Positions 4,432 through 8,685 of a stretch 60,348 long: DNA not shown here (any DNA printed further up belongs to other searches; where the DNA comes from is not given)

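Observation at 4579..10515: Two giant ORFs are paralogues that share both ends and a membrane module but differ in cargo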

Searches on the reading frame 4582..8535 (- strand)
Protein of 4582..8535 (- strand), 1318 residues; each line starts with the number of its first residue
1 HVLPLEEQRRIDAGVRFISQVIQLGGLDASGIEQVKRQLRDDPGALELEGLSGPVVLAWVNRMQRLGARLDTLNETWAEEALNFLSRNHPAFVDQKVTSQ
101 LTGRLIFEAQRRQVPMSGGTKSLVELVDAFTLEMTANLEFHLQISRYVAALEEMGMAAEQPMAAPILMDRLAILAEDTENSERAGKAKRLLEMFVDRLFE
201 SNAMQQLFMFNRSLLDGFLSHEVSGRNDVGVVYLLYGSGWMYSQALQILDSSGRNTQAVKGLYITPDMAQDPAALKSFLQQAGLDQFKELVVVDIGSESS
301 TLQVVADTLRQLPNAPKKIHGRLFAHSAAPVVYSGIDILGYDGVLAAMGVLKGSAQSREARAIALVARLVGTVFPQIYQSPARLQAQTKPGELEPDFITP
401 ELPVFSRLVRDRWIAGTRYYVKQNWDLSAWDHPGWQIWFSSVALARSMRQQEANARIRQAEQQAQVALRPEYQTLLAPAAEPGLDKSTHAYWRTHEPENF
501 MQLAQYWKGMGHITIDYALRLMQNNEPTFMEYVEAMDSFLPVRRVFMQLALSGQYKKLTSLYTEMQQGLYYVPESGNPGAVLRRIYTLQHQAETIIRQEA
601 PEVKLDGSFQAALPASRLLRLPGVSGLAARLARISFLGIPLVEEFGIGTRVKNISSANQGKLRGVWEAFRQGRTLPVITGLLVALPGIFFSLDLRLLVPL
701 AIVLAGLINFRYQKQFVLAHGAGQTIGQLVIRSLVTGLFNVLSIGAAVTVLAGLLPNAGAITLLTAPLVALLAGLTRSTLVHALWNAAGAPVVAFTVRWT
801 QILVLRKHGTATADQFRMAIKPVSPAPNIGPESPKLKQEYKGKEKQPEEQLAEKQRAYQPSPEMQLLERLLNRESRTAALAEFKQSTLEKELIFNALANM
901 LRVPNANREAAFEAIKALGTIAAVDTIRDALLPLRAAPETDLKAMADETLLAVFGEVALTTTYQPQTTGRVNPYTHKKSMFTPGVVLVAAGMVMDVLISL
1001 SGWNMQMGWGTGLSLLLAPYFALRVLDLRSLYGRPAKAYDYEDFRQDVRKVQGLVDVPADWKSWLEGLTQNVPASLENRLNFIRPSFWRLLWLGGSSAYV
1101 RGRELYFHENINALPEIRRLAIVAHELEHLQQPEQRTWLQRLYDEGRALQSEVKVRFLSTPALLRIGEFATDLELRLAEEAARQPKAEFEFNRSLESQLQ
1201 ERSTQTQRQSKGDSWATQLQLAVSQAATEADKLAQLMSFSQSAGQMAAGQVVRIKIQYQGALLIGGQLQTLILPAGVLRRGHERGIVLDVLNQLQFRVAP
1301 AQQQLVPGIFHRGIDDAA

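Call 30: find_homologous_proteins(query=window:4582-8535:-, max_evalue=0.001)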
Query window:4582-8535:- (1318 aa): 1 proteins with E <= 0.001 among 8000 candidates.
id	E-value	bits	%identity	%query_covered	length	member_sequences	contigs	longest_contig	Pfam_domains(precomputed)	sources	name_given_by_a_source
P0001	0.0e+0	2915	100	100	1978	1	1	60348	-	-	-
